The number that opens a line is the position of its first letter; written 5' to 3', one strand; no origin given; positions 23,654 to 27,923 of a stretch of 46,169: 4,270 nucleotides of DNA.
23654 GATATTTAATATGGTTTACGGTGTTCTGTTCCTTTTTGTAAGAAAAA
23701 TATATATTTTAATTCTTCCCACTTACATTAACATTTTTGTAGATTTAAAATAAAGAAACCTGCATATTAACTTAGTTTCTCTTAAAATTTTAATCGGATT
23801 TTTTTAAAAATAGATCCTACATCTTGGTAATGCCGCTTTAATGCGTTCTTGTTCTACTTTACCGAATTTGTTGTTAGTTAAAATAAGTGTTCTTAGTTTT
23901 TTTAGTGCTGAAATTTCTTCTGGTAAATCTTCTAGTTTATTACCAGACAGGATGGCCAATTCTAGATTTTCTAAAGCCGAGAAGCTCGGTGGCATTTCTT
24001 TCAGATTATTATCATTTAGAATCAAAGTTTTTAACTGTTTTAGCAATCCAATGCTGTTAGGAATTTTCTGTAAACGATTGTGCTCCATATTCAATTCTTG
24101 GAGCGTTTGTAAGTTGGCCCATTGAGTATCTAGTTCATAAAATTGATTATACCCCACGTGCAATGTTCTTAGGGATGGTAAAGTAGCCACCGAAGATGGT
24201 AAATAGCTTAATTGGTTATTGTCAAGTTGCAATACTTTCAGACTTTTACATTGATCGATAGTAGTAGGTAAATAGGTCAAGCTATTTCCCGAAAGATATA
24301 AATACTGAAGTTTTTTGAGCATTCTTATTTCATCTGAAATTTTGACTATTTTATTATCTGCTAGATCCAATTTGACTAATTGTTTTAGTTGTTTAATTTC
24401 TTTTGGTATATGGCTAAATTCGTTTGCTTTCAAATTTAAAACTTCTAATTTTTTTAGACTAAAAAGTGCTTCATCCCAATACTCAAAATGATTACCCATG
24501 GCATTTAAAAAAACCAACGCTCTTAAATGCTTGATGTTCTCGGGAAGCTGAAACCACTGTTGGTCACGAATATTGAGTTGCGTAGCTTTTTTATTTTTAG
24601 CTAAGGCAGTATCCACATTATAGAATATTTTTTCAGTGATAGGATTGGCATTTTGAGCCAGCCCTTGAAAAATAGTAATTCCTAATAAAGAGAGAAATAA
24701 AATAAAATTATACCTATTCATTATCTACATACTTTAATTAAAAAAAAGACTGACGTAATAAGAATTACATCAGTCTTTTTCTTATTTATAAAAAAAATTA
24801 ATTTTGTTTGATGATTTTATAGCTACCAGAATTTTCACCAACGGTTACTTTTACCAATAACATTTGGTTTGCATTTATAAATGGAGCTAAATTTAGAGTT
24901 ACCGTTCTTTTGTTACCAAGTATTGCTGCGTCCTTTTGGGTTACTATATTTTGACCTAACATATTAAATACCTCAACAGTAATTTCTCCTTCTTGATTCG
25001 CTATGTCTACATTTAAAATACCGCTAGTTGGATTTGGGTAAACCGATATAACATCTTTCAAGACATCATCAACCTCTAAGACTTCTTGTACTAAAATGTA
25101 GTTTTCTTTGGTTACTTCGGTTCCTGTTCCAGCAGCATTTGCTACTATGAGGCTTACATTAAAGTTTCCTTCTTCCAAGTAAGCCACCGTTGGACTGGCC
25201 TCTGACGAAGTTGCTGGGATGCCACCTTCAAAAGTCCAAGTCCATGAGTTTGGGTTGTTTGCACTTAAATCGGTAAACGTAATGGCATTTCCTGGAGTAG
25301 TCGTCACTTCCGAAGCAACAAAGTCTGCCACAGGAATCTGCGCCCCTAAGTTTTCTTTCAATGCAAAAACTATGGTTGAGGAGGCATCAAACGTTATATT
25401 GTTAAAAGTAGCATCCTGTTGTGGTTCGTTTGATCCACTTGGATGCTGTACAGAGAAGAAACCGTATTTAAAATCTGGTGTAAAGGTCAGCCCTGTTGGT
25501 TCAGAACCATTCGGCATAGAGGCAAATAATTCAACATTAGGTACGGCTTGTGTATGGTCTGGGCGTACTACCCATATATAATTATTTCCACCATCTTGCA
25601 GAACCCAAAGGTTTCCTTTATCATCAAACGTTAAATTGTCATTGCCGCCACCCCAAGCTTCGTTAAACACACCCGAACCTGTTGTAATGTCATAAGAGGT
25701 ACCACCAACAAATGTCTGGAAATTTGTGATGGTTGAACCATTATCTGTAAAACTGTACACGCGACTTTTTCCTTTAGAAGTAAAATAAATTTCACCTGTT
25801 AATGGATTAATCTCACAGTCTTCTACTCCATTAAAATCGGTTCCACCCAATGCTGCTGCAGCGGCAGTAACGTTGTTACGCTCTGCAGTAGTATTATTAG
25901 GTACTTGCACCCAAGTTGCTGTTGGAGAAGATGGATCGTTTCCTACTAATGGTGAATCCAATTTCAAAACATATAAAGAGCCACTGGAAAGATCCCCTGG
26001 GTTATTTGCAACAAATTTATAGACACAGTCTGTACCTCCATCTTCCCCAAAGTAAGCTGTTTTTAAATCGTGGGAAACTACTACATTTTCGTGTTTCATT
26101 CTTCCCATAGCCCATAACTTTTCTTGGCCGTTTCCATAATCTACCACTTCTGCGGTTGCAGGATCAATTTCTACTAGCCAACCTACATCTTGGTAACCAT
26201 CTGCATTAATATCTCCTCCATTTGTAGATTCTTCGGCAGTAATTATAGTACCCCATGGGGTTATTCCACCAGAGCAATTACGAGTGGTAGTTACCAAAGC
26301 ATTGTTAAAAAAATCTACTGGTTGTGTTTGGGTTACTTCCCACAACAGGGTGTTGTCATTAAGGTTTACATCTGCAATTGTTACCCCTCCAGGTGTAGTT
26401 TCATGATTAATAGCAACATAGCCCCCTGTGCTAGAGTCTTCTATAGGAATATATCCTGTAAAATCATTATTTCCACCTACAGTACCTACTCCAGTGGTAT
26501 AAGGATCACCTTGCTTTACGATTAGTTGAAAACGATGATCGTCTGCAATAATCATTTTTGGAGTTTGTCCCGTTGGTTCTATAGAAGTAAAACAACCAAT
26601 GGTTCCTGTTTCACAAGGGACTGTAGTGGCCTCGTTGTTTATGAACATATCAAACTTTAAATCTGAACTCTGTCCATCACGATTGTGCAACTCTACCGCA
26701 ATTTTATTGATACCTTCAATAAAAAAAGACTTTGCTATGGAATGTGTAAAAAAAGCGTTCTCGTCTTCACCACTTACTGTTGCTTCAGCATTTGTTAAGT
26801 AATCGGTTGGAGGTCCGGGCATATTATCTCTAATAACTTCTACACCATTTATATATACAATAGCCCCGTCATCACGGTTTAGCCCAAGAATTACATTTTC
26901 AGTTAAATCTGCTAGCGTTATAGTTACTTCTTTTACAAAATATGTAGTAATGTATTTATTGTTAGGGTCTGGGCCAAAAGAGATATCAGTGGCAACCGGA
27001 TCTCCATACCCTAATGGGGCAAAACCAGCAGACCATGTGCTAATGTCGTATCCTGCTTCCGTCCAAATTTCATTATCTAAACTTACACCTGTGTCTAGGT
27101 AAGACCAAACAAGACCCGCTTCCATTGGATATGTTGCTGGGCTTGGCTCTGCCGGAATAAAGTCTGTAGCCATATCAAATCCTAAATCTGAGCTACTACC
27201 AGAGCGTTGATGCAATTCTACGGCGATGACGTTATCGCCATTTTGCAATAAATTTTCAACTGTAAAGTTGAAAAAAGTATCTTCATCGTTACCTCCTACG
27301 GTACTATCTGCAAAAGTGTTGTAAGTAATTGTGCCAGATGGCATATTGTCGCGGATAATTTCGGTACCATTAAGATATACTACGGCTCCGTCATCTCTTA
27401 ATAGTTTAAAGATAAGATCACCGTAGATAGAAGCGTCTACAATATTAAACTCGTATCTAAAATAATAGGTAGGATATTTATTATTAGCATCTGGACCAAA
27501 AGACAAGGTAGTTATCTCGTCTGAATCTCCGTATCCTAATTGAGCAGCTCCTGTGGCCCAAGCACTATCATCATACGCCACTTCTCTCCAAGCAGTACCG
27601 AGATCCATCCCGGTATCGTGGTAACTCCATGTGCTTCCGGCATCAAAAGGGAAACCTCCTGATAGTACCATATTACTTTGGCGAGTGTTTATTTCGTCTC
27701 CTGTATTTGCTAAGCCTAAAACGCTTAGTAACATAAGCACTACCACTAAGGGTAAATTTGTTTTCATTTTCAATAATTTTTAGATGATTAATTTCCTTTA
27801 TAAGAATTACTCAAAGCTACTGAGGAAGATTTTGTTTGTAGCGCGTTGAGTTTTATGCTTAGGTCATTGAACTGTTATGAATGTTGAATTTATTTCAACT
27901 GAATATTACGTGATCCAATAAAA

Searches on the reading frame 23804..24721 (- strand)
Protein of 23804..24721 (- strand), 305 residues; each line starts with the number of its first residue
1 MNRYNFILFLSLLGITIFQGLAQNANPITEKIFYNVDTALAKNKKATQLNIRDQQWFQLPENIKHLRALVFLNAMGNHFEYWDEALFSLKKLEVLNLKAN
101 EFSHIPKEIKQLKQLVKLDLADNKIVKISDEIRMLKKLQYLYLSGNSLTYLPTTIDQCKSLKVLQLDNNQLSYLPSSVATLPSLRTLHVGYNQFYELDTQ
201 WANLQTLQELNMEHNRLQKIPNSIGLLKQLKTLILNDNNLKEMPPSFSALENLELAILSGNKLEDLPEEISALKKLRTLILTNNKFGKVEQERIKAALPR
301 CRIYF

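Call 14: search_protein_families(library=pfam, proteins=[window:23804-24721:-], max_evalue=0.001)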
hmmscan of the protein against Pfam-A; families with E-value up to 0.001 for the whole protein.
window:23804-24721:- (305 aa): 9 families
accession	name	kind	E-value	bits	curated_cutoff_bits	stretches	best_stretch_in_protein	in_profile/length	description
PF13855.12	LRR_8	-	8.1e-31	106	27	4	114-171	2-61/61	Leucine rich repeat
PF12799.13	LRR_4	-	4.4e-28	97.1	27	4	113-149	1-40/44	Leucine Rich repeats (2 copies)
PF23598.1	LRR_14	-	2.5e-26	92.7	40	3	131-212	42-121/353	Leucine-rich repeat region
PF00560.39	LRR_1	-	4.1e-20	68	20.6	0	137-157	1-22/23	Leucine Rich Repeat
PF23211.1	LRR_LRWD1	-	5.9e-07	29.8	28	1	135-216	15-97/190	Leucine-rich repeat and WD repeat-containing protein 1, LRR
PF13516.12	LRR_6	-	6.6e-06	26.2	23.4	0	204-217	2-15/24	Leucine Rich repeat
PF24758.1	LRR_At5g56370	-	1e-05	25.7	27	0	160-216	15-72/227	FBD-associated F-box protein At5g56370, LRR repeats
PF17126.11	RsmF_methylt_CI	-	1.3e-05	25.5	27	0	139-164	12-37/61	RsmF rRNA methyltransferase first C-terminal domain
PF23286.1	LRR_13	-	2.2e-05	24.7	30.1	0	134-190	25-82/210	Disease resistance protein RPS4B-like, leucine-rich repeats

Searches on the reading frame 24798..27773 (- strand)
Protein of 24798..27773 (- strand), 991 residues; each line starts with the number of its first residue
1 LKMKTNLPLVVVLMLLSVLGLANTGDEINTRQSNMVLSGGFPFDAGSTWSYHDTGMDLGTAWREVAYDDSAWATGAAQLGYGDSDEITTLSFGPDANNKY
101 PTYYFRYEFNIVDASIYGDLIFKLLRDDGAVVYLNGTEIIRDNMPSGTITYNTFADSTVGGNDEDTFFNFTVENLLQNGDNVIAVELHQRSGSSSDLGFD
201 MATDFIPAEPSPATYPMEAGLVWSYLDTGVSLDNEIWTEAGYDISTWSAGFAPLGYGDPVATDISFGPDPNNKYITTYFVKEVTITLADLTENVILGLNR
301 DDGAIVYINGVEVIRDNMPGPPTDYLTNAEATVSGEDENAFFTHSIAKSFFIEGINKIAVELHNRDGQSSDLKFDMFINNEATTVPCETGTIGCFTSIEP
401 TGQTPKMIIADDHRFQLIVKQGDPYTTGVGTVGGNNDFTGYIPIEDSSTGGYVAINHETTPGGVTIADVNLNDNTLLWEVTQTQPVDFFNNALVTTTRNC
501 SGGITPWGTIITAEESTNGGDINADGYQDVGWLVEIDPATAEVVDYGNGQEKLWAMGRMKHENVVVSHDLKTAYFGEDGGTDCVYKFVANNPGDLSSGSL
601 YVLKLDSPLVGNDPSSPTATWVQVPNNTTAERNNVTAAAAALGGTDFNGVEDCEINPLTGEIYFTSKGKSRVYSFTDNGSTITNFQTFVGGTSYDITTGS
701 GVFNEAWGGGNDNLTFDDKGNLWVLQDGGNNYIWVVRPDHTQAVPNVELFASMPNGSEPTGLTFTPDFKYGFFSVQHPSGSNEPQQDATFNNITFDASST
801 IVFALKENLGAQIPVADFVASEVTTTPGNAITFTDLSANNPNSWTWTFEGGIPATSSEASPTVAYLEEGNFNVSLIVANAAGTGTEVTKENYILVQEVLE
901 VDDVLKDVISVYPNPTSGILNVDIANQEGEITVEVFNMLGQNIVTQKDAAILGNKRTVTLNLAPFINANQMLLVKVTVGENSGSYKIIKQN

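Call 14: search_protein_families(library=pfam, proteins=[window:24798-27773:-], max_evalue=0.001)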
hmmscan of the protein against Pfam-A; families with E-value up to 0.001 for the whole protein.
window:24798-27773:- (991 aa): 4 families
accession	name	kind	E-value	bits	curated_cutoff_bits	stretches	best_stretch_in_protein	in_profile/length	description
PF05787.19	PhoX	-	2.9e-40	139.3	24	1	492-778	156-514/515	Alkaline phosphatase PhoX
PF18911.6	PKD_4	-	9.1e-09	35.7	27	1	813-893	3-83/85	PKD domain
PF18962.6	Por_Secre_tail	-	3.8e-07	30.8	27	1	911-962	1-50/75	Secretion system C-terminal sorting domain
PF00801.26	PKD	-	5.7e-07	29.9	23.5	1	820-885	6-73/80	PKD domain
